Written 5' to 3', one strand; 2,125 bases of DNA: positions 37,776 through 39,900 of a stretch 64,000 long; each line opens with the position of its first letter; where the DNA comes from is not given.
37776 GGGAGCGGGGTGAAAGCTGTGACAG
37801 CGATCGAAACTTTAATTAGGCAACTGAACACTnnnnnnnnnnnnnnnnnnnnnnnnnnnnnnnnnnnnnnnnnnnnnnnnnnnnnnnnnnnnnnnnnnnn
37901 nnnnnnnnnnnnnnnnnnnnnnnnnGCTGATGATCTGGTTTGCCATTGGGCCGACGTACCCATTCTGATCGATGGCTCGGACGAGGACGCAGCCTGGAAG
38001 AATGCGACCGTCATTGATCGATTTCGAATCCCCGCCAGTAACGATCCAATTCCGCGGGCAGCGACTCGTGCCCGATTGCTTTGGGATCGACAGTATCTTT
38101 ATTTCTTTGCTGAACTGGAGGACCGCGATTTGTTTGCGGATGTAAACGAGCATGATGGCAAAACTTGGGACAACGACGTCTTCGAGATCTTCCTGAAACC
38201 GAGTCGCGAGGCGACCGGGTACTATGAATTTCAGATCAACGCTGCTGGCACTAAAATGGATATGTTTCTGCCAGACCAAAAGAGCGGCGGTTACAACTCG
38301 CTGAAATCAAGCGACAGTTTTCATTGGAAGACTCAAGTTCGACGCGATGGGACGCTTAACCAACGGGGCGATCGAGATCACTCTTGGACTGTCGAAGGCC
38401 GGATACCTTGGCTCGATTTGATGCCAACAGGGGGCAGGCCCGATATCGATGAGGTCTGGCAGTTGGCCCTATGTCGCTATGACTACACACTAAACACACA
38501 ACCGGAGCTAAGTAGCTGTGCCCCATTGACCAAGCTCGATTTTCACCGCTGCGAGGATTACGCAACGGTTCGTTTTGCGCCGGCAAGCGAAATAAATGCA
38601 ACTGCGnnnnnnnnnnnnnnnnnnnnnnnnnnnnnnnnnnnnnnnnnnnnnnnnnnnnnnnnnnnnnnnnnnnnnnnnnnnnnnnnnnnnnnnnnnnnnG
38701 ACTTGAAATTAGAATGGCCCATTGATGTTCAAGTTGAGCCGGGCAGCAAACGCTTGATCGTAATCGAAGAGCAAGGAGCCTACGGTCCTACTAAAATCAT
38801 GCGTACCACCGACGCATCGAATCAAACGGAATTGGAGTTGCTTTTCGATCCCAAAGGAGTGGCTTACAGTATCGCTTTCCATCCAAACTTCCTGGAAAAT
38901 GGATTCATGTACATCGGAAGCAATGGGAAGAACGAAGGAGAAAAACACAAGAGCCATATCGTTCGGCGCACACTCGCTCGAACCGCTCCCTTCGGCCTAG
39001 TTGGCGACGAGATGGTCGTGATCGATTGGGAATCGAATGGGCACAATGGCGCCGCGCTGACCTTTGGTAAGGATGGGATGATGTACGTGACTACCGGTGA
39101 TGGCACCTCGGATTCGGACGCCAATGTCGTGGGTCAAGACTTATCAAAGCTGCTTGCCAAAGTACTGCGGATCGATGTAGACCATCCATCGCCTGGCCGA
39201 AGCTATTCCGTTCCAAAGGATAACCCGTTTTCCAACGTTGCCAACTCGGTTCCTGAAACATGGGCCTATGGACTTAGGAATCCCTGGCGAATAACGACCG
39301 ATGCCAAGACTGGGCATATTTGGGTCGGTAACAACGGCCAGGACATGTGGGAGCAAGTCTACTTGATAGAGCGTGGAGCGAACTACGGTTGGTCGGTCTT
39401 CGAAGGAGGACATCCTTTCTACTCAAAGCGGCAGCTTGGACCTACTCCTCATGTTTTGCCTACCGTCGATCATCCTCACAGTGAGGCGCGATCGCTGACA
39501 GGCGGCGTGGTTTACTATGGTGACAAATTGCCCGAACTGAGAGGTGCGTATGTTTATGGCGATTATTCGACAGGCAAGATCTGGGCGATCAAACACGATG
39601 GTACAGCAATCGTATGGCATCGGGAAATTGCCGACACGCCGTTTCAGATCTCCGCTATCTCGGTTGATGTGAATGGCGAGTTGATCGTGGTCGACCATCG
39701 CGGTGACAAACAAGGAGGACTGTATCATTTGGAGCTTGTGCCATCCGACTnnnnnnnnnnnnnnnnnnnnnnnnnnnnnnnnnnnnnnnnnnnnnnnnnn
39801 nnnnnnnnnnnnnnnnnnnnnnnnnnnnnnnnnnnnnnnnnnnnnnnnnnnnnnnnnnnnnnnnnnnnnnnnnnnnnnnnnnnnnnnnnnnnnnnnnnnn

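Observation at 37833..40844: Bacterial counterpart of fungal CBM-dehydrogenase-cytochrome enzymes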

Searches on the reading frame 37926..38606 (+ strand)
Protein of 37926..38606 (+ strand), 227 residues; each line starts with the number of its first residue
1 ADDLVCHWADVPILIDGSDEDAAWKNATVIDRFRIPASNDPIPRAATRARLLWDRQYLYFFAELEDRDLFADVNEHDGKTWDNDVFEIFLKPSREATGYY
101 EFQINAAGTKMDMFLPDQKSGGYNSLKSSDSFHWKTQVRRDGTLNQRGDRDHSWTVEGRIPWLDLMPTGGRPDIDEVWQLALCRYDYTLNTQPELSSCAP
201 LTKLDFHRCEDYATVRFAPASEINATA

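Call 35: search_solved_structures(query=window:37926-38606:+, max_evalue=1, show_alignments=3)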
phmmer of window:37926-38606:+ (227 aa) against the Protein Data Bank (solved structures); distinct sequences matched with E-value up to 1: 3.
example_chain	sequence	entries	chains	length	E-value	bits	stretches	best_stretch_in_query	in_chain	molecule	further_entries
1i82_A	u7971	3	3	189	1.2e-07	34.7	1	14-102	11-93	ENDO-1,4-BETA-XYLANASE A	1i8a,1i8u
7osv_A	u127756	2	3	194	0.0016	21.2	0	9-33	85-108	DeNovoTIM6-SB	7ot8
6z2i_A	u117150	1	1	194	0.007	19.1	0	13-33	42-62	de novo designed TIM barrel DeNovoTIM6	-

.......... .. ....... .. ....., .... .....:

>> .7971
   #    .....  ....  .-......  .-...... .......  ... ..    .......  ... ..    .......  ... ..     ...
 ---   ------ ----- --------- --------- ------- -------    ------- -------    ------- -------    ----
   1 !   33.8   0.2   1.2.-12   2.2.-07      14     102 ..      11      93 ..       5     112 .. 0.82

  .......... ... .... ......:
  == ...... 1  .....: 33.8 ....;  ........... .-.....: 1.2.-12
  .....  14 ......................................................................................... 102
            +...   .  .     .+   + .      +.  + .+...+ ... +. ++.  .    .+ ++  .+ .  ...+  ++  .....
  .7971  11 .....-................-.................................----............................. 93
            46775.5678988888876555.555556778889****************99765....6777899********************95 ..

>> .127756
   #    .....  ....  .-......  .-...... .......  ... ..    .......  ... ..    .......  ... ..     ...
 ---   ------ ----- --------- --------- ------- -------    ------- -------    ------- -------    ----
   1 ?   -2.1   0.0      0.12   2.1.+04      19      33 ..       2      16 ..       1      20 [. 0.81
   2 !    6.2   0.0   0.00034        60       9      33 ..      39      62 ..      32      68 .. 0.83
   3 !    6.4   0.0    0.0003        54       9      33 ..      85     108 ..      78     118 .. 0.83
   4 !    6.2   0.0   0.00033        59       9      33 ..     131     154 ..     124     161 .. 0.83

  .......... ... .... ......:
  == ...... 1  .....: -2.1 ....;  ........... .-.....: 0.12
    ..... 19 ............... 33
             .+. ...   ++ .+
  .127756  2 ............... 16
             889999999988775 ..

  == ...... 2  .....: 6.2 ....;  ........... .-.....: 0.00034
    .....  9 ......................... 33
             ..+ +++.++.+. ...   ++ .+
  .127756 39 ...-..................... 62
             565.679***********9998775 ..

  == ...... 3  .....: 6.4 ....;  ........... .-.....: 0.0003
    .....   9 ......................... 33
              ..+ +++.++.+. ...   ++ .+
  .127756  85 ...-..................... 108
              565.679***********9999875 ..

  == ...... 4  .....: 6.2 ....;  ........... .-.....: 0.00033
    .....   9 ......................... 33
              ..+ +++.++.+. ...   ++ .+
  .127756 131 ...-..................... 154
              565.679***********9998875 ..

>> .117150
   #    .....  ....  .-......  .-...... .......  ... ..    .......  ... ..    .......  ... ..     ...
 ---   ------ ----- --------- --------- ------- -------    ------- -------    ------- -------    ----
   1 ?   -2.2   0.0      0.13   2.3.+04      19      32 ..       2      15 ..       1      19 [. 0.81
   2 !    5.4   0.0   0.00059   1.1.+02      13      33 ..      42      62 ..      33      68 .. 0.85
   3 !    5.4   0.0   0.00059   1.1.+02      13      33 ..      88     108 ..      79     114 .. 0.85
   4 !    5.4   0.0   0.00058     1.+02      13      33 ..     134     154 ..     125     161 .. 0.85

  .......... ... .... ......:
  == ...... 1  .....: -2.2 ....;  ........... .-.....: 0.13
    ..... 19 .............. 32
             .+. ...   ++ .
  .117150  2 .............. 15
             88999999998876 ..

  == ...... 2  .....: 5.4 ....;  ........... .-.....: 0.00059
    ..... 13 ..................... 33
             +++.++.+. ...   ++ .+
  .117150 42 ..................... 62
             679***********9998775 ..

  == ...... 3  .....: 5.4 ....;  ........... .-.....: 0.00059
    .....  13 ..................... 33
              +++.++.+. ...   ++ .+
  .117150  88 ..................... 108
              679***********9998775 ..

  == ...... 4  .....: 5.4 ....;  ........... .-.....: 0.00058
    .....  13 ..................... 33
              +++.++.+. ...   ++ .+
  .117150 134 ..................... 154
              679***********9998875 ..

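Call 92: search_solved_structures(query=A4, max_evalue=1, show_alignments=2)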
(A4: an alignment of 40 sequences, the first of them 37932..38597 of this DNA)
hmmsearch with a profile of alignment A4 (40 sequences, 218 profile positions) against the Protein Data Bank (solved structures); distinct sequences matched with E-value up to 1: 3.
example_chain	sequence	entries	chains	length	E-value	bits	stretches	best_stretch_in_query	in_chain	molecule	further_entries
1i82_A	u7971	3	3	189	6.6e-10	42.1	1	7-98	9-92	ENDO-1,4-BETA-XYLANASE A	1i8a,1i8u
7nwn_AAA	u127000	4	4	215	0.0019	21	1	8-97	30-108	Beta-xylanase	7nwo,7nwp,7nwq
4jpq_A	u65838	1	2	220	0.44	13.2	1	63-106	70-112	Uncharacterized protein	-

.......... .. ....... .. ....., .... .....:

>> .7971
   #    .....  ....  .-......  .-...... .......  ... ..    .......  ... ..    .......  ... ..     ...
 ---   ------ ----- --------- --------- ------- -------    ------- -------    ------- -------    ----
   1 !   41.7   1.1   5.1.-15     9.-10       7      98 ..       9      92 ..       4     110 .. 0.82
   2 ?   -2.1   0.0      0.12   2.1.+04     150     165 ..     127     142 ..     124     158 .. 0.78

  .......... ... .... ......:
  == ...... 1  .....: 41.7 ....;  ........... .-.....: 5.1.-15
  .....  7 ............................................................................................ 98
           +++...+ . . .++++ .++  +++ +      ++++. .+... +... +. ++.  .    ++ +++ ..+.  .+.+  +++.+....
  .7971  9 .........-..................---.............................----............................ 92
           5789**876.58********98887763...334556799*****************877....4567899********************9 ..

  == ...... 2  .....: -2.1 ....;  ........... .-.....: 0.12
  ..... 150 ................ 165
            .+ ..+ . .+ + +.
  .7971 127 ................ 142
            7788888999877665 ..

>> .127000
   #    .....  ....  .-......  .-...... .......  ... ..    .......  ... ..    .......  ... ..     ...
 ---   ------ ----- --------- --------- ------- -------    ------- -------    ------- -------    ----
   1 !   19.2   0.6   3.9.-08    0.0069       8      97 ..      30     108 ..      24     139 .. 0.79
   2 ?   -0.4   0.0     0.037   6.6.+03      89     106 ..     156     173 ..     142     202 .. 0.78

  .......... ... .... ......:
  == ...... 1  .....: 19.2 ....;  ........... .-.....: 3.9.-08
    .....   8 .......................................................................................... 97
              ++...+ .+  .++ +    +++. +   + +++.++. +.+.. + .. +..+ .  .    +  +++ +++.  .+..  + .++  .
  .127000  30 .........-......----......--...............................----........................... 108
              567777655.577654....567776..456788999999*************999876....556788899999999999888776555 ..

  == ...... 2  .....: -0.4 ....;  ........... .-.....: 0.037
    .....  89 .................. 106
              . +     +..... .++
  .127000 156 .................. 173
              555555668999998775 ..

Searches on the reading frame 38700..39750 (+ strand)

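Call 16: search_solved_structures(query=window:38700-39750:+, max_evalue=0.001, show_alignments=5)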
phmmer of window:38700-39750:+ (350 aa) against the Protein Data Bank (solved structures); distinct sequences matched with E-value up to 0.001: 13.
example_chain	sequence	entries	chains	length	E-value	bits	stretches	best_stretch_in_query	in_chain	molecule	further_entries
2wfx_B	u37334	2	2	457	1.1e-20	76.9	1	50-203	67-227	HEDGEHOG-INTERACTING PROTEIN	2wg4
2wft_A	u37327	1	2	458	1.1e-20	76.9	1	50-203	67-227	HEDGEHOG-INTERACTING PROTEIN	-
2wg3_C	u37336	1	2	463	1.2e-20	76.9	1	50-203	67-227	HEDGEHOG-INTERACTING PROTEIN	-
7pgm_A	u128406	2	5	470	1.2e-20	76.8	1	50-202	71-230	Hedgehog-interacting protein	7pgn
3ho3_A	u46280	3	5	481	1.3e-20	76.7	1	50-202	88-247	Hedgehog-interacting protein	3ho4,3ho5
3a9g_A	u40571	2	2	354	7.6e-20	74.2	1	56-286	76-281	Putative uncharacterized protein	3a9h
2ism_A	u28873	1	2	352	3e-14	55.7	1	30-241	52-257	Putative oxidoreductase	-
7cdy_A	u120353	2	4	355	1.4e-12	50.2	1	113-330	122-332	glucose dehydrogenase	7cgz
2g8s_A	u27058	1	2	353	1.9e-12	49.9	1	94-294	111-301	Glucose/sorbosone dehydrogenases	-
1c9u_A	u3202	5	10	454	4.1e-09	38.9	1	56-234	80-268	SOLUBLE QUINOPROTEIN GLUCOSE DEHYDROGENASE | PROTEIN (SOLUBLE QUINOPROTEIN GLUCOSE DEHYDROGENASE) | Quinoprotein glucose dehydrogenase B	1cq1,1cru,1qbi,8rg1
8re0_A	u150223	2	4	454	4.1e-09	38.8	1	56-234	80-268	Quinoprotein glucose dehydrogenase B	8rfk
5min_A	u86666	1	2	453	5.3e-09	38.5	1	55-234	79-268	Quinoprotein glucose dehydrogenase B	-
3das_A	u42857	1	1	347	2.7e-08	36.2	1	115-236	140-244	Putative oxidoreductase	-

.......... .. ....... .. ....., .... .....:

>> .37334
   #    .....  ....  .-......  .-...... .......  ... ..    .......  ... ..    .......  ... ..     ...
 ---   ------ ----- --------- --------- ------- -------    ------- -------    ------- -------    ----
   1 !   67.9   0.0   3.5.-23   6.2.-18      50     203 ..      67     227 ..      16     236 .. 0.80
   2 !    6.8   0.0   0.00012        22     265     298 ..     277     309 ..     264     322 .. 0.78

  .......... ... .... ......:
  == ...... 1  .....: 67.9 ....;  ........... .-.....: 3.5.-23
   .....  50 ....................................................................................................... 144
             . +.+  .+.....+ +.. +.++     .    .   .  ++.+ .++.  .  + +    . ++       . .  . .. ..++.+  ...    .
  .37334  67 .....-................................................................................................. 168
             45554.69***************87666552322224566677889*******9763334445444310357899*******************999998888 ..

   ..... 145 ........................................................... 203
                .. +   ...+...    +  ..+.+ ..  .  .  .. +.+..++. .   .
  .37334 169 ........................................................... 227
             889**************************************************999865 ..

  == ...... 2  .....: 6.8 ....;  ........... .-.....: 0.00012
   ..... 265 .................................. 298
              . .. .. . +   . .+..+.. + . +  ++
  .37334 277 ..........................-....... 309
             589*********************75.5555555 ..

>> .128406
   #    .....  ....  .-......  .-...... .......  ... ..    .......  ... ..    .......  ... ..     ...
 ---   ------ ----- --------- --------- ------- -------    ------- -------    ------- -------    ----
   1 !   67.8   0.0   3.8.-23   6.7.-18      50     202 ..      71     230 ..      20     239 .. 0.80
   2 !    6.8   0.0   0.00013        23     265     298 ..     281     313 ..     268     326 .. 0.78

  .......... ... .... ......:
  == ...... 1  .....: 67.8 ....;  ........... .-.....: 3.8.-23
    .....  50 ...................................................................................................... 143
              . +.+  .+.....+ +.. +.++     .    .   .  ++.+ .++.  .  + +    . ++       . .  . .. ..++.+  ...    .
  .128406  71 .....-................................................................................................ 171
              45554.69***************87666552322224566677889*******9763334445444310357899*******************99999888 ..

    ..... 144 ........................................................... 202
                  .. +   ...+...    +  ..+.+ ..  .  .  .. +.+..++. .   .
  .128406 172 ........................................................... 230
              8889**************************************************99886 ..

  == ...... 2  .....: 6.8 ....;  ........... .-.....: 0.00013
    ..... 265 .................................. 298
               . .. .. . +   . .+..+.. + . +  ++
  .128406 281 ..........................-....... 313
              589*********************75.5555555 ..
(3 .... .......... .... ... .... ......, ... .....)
